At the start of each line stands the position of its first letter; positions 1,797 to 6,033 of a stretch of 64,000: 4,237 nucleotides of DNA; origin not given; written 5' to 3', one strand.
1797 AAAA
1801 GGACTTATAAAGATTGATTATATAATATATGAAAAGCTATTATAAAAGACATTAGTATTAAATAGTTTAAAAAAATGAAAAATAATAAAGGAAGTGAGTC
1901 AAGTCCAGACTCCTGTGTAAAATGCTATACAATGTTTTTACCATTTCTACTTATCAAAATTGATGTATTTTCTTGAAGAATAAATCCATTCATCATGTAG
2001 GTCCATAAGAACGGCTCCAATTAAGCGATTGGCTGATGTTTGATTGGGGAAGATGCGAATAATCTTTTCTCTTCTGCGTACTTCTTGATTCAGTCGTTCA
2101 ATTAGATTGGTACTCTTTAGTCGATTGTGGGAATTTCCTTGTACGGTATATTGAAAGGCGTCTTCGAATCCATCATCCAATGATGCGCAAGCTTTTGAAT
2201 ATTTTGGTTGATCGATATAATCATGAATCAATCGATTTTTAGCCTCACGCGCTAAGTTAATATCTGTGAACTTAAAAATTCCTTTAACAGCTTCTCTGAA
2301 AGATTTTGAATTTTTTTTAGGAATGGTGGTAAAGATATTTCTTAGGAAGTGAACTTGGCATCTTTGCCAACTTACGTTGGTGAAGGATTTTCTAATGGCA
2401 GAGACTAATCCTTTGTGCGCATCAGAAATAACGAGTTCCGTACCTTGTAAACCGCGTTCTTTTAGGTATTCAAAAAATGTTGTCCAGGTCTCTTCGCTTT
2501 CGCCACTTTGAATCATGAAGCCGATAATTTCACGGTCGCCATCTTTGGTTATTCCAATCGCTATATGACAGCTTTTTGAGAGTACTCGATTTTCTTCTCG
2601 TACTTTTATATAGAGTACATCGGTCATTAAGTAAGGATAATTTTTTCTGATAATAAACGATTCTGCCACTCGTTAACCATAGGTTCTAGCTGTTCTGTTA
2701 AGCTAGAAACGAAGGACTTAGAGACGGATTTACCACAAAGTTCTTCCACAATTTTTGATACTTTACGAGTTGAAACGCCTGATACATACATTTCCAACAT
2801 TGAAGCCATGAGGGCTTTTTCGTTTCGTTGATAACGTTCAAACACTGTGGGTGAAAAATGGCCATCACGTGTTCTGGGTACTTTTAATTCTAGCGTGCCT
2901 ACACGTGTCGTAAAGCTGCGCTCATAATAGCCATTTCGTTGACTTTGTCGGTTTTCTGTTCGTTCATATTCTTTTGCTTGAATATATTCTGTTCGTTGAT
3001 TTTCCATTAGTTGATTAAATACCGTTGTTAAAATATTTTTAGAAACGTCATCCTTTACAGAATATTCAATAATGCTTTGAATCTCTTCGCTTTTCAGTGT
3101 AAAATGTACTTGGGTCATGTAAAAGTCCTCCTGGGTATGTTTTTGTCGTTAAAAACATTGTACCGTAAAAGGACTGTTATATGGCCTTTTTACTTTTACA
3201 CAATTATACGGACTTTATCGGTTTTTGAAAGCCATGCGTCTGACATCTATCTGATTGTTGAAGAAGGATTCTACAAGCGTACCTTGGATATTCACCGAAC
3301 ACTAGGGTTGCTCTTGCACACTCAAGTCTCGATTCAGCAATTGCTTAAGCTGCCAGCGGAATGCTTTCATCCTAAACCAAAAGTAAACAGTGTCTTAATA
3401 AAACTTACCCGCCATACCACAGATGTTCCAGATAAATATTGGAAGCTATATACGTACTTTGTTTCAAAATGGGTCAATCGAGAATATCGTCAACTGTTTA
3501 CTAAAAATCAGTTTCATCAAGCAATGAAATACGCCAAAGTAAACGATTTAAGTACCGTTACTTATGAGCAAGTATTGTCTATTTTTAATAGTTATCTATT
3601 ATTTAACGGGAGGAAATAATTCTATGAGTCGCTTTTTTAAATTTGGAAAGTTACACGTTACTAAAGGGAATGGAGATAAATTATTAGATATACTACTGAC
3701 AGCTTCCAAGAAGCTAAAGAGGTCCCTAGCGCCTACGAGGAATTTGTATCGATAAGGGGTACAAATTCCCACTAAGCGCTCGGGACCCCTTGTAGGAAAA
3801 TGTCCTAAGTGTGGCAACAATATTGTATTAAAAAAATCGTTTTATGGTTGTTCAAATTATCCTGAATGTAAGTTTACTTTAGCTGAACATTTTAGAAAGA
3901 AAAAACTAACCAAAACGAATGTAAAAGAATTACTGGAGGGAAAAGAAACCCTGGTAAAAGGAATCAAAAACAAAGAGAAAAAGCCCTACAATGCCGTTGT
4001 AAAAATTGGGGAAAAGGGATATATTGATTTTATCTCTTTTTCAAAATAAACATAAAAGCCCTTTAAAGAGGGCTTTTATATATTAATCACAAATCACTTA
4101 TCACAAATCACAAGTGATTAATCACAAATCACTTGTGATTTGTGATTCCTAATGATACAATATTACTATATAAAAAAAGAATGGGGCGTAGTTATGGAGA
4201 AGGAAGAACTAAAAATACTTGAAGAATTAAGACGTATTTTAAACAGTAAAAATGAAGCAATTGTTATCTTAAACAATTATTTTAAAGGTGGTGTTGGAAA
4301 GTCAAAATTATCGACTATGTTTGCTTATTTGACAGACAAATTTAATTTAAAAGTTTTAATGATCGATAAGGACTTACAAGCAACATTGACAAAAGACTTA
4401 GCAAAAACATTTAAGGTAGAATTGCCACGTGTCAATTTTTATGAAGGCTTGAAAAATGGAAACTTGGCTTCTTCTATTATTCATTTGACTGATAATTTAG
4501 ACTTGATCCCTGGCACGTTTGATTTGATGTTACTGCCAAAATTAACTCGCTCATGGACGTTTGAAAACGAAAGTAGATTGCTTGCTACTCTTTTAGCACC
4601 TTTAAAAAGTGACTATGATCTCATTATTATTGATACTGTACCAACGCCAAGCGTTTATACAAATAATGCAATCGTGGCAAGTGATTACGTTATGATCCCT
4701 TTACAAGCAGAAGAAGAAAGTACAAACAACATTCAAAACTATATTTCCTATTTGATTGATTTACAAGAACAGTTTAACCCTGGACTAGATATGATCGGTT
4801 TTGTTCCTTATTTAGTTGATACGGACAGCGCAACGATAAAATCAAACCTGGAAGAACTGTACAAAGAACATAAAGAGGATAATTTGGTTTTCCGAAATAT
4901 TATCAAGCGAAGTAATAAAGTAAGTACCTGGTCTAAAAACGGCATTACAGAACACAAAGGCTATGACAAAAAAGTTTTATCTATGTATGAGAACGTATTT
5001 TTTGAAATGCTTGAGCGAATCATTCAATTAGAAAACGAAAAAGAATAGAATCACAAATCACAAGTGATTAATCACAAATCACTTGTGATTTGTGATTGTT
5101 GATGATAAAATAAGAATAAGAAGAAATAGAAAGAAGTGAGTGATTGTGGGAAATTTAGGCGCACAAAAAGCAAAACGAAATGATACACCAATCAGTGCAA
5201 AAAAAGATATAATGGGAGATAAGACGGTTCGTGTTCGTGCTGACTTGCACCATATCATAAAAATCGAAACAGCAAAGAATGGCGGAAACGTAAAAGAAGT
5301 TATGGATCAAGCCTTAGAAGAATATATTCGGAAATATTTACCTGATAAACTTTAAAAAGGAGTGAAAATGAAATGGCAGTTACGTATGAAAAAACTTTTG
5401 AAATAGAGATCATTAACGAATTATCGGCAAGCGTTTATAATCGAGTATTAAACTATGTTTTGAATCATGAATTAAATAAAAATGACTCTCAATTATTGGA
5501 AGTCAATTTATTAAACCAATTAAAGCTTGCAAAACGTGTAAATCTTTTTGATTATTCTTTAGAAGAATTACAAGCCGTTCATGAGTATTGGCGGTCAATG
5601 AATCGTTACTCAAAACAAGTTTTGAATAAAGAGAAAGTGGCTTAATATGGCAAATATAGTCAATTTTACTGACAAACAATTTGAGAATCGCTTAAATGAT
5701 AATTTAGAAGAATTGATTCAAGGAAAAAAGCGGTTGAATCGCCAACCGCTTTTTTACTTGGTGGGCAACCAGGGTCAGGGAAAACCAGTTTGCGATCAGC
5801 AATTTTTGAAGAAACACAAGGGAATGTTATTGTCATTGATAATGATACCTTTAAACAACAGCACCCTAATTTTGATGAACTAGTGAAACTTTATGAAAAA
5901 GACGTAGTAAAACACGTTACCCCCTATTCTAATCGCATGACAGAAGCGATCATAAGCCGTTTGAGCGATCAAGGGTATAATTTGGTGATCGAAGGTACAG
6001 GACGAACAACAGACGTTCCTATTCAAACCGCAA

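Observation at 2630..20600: Four independent frameshifts all fall in short homopolymer runs - probable systematic indel error (or remarkable parallel pseudogenisation)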

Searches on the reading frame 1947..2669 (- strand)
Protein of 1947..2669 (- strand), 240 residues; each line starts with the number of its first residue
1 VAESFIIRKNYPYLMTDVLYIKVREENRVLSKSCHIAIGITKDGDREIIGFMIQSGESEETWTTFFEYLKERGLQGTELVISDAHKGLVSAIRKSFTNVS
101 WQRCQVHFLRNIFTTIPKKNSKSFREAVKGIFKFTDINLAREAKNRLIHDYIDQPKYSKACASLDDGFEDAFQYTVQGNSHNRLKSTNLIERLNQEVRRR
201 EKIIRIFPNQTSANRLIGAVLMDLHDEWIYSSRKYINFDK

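Call 55: find_encoding_contigs(protein=window:1947-2669:-, flank=3000, max_places=6)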
Protein window:1947-2669:- (240 aa): 3 contigs read that carry it; 3 places shown.
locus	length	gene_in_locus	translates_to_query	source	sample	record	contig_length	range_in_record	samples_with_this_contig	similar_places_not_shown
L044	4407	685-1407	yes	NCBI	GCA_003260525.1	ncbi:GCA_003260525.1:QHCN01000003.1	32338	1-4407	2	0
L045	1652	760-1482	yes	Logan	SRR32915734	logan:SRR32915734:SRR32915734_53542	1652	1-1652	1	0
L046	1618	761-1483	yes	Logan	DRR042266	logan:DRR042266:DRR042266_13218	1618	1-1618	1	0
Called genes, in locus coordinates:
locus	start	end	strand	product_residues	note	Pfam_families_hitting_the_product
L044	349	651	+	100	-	PF00872:Transposase_mut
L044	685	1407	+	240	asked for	PF00872:Transposase_mut, PF10551:MULE (weak)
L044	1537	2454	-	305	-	PF01636:APH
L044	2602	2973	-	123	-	PF13302:Acetyltransf_3 (weak), PF13523:Acetyltransf_8, PF00583:Acetyltransf_1 (weak)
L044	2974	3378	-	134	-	PF00583:Acetyltransf_1, PF13302:Acetyltransf_3 (weak), PF13673:Acetyltransf_10 (weak), PF08445:FR47 (weak), PF13508:Acetyltransf_7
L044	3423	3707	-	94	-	PF00872:Transposase_mut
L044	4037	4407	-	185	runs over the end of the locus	PF00872:Transposase_mut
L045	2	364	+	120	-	?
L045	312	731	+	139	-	PF00872:Transposase_mut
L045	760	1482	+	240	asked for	PF00872:Transposase_mut, PF10551:MULE (weak)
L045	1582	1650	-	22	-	?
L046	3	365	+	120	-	?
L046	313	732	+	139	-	PF00872:Transposase_mut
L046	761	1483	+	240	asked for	PF00872:Transposase_mut, PF10551:MULE (weak)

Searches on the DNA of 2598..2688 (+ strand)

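Call 22: search_dna_similar(query=window:2598-2688:+, collection=plasmids, mode=near, max_rows=12)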
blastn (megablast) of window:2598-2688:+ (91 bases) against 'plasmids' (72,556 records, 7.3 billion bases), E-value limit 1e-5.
Records with a match: 453; places in all: 700; records where one place covers at least 80% of the query: 449.
Best place of each record, by identity: >=99% 10; 95-99% 441; 90-95% 2.
By first word of the organism name: Enterococcus 347; Staphylococcus 92; Mammaliicoccus 3; Ligilactobacillus 2; Lysinibacillus 2; Clostridium 2; Klebsiella 1; Bacillus 1; Escherichia 1; Pasteurella 1; and 1 more.
By predicted mobility (MOB-suite, as given by PLSDB): conjugative 190; non-mobilizable 161; mobilizable 102.
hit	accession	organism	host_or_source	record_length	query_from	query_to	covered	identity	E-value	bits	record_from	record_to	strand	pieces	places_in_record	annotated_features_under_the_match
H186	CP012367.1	Enterococcus durans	-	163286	1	91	100%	100.0%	5e-40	169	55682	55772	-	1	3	transposase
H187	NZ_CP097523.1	Staphylococcus epidermidis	Homo sapiens,pertoneal cavity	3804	1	91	100%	100.0%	5e-40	169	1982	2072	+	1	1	none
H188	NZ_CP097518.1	Staphylococcus epidermidis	Homo sapiens,pertoneal cavity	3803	1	91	100%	100.0%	5e-40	169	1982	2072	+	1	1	none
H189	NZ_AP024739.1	Staphylococcus aureus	-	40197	1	91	100%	100.0%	5e-40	169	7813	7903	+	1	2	none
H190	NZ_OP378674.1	Enterococcus faecium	-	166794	1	91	100%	100.0%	5e-40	169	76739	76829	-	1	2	none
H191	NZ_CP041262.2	Enterococcus faecium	Homo sapiens,feces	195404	1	91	100%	100.0%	5e-40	169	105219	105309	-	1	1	none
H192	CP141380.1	Staphylococcus aureus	Homo sapiens,clinical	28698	1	91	100%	100.0%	5e-40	169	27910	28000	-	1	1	none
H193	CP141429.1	Staphylococcus aureus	Homo sapiens,clinical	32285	1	91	100%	100.0%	5e-40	169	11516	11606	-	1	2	none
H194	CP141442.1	Staphylococcus aureus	Homo sapiens,clinical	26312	1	91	100%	100.0%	5e-40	169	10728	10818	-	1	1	none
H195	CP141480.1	Staphylococcus aureus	Homo sapiens,clinical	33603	1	91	100%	100.0%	5e-40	169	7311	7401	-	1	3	none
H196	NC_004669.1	Enterococcus faecalis V583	-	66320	1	91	100%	98.9%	3e-38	163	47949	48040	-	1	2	IS256-like element IS256 family transposase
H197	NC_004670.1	Enterococcus faecalis V583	-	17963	1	91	100%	98.9%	3e-38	163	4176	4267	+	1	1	IS256-like element IS256 family transposase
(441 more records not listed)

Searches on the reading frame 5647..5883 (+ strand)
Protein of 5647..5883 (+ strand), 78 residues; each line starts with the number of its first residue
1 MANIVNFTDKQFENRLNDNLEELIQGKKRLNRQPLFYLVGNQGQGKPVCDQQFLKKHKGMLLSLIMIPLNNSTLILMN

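Call 23: list_cluster_members(proteins=[window:5647-5883:+, window:2627-3118:-, window:1947-2669:-, window:20601-21491:+, window:50412-51194:-, window:49154-50470:-, window:5790-6509:+])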
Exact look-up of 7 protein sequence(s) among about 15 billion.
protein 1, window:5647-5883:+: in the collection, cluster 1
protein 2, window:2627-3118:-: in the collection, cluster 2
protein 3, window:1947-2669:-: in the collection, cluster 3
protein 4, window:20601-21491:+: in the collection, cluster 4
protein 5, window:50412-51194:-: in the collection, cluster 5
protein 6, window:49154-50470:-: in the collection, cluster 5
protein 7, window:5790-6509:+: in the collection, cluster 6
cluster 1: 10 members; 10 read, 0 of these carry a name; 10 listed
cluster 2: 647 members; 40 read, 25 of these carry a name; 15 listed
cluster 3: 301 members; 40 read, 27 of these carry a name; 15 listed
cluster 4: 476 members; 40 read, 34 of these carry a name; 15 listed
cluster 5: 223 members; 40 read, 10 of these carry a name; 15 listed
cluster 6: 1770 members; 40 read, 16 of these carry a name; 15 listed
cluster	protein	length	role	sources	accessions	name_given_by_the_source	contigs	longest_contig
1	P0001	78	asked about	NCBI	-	-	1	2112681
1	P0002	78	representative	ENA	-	-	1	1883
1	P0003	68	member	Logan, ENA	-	-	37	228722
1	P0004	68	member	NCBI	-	-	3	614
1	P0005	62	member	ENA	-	-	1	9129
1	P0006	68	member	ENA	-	-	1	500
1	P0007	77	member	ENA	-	-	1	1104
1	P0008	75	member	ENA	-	-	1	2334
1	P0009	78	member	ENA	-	-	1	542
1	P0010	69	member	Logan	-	-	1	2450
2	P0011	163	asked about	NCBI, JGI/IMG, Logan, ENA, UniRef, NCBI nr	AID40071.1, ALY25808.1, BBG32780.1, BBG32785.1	IS256 family transposase [Staphylococcus aureus] | putative transposase | IS256 family transposase n=1 Tax=Bacilli TaxID=91061 RepID=UPI0002505471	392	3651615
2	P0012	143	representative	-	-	TPA: transposase, partial [Enterococcus faecium]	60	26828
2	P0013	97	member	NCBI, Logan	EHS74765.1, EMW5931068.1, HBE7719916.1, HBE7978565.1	TPA: IS256 family transposase, partial [Staphylococcus aureus]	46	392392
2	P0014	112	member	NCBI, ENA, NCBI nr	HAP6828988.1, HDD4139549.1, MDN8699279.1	TPA: transposase, partial [Staphylococcus aureus] | transposase [Staphylococcus aureus]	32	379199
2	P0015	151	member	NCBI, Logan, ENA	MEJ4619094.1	IS256 family transposase, partial [Enterococcus faecium]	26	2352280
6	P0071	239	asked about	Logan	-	-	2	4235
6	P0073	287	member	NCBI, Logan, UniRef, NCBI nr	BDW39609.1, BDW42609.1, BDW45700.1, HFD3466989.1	zeta toxin family protein [Enterococcus faecium] | zeta toxin family protein n=6 Tax=Enterococcus faecium TaxID=1352 RepID=UPI0015FCC7F5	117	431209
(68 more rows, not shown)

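Call 25: find_encoding_contigs(protein=P0001, flank=10000, max_places=4)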
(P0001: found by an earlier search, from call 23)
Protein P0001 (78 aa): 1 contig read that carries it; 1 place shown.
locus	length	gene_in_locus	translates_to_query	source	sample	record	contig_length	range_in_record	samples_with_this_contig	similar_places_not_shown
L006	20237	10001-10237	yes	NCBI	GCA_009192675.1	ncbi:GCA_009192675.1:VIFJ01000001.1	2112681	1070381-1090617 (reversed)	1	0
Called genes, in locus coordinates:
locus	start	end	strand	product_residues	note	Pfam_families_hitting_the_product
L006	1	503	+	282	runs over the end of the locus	PF14287:DUF4368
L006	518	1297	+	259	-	-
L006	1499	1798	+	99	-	PF19387:DUF5962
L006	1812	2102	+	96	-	PF19391:DUF5966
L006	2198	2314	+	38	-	-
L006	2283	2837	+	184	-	-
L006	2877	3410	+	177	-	-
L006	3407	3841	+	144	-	PF13155:Toprim_2 (faint)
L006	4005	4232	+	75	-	PF19390:DUF5965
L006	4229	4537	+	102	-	PF19370:DUF5945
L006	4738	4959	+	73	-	-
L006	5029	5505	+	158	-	PF12844:HTH_19, PF13443:HTH_26, PF13560:HTH_31, PF01381:HTH_3, PF08998:Epsilon_antitox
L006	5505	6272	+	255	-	PF06414:Zeta_toxin, PF13671:AAA_33 (faint)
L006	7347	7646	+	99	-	PF00398:RrnaAD, PF13649:Methyltransf_25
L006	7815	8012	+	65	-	-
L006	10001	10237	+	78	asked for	-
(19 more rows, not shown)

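Call 26: find_encoding_contigs(protein=P0071, flank=3000, max_places=4)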
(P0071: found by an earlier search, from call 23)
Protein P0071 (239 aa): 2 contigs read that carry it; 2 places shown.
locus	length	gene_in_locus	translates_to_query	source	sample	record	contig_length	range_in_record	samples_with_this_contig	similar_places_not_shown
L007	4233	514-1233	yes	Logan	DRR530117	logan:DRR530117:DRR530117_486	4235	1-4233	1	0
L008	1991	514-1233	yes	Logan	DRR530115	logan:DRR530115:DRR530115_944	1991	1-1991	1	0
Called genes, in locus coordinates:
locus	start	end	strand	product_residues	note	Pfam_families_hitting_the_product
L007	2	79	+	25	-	?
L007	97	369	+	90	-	PF08998:Epsilon_antitox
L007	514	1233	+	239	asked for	PF06414:Zeta_toxin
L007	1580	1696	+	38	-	-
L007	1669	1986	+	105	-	-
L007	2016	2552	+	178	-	PF00226:DnaJ (weak)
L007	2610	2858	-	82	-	-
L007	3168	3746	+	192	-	PF00440:TetR_N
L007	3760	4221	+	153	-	PF06695:Sm_multidrug_ex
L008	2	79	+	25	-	?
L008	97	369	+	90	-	PF08998:Epsilon_antitox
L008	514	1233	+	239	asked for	PF06414:Zeta_toxin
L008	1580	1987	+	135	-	-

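Call 42: find_encoding_contigs(protein=P0073, flank=3000, max_places=10)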
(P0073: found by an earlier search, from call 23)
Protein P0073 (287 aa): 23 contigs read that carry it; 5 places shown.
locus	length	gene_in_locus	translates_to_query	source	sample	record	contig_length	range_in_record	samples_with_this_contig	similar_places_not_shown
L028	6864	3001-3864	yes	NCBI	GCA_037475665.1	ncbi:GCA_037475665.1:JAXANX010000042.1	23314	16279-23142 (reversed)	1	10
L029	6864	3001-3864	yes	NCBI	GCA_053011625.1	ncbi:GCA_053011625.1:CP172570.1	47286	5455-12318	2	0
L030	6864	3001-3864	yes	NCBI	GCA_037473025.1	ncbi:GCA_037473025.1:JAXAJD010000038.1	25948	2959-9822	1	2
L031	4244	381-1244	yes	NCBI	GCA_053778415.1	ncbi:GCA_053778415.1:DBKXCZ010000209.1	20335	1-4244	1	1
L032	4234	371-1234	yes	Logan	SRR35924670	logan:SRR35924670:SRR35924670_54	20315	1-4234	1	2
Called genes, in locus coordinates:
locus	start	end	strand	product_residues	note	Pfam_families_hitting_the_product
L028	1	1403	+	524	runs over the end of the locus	PF01131:Topoisom_bac, PF01396:Zn_ribbon_Top1, PF13101:DUF3945 (faint), PF13342:Toprim_Crpt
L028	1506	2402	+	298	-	PF13614:AAA_31, PF01656:CbiA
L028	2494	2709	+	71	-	PF07764:Omega_Repress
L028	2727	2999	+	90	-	PF08998:Epsilon_antitox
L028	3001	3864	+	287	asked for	PF06414:Zeta_toxin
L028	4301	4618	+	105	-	-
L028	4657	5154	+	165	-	PF00226:DnaJ (weak)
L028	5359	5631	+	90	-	-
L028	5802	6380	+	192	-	PF00440:TetR_N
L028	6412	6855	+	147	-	PF06695:Sm_multidrug_ex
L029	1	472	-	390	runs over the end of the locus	PF00872:Transposase_mut, PF03050:DDE_Tnp_IS66 (weak), PF10551:MULE (weak)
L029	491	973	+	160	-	PF00398:RrnaAD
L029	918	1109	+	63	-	-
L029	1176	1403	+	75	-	PF01396:Zn_ribbon_Top1, PF13342:Toprim_Crpt, PF13101:DUF3945 (weak)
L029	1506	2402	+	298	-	PF13614:AAA_31, PF01656:CbiA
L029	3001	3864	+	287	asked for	PF06414:Zeta_toxin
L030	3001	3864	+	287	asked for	PF06414:Zeta_toxin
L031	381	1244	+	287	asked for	PF06414:Zeta_toxin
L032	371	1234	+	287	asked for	PF06414:Zeta_toxin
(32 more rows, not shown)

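Call 49: find_encoding_contigs(protein=P0003, flank=2500, max_places=8)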
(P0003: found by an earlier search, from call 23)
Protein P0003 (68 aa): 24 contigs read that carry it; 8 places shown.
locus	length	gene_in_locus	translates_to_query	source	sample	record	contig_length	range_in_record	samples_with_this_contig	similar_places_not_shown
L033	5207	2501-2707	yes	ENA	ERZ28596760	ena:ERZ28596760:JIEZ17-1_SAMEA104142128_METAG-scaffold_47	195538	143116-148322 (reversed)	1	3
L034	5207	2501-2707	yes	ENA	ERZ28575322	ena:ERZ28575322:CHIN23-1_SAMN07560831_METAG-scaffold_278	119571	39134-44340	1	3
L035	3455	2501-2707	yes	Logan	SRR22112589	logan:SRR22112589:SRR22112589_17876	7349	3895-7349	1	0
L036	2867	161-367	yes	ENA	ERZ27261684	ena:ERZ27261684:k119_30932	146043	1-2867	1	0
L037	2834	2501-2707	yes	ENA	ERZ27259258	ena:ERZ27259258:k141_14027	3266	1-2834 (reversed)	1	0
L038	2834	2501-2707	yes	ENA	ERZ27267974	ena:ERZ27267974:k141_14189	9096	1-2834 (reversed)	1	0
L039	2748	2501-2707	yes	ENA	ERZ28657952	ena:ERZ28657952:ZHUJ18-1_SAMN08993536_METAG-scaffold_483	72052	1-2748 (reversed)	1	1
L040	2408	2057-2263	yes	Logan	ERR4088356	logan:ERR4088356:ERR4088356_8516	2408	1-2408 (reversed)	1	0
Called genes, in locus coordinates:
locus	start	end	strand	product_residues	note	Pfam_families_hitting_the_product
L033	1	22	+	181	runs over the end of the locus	PF06414:Zeta_toxin, PF07931:CPT, PF13671:AAA_33, PF13238:AAA_18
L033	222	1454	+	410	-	PF04055:Radical_SAM, PF14205:Cys_rich_KTR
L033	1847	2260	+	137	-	-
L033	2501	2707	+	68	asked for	-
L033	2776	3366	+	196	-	PF01209:Ubie_methyltran, PF06325:PrmA (weak), PF08241:Methyltransf_11, PF08242:Methyltransf_12, PF13489:Methyltransf_23, PF13649:Methyltransf_25, PF13847:Methyltransf_31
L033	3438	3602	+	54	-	PF01177:Asp_Glu_race (weak)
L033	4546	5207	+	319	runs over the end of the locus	-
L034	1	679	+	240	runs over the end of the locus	PF00953:Glycos_transf_4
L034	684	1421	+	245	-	PF00398:RrnaAD, PF13649:Methyltransf_25 (weak)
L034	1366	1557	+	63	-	-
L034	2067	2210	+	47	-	PF07764:Omega_Repress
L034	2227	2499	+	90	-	PF08998:Epsilon_antitox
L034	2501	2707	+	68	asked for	-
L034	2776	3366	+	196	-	PF01209:Ubie_methyltran, PF06325:PrmA (weak), PF08241:Methyltransf_11, PF08242:Methyltransf_12, PF13489:Methyltransf_23, PF13649:Methyltransf_25, PF13847:Methyltransf_31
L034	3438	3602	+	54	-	PF01177:Asp_Glu_race (weak)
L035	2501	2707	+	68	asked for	-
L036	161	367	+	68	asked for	-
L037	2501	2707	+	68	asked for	-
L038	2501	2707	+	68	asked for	-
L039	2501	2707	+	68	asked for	-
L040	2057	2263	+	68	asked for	-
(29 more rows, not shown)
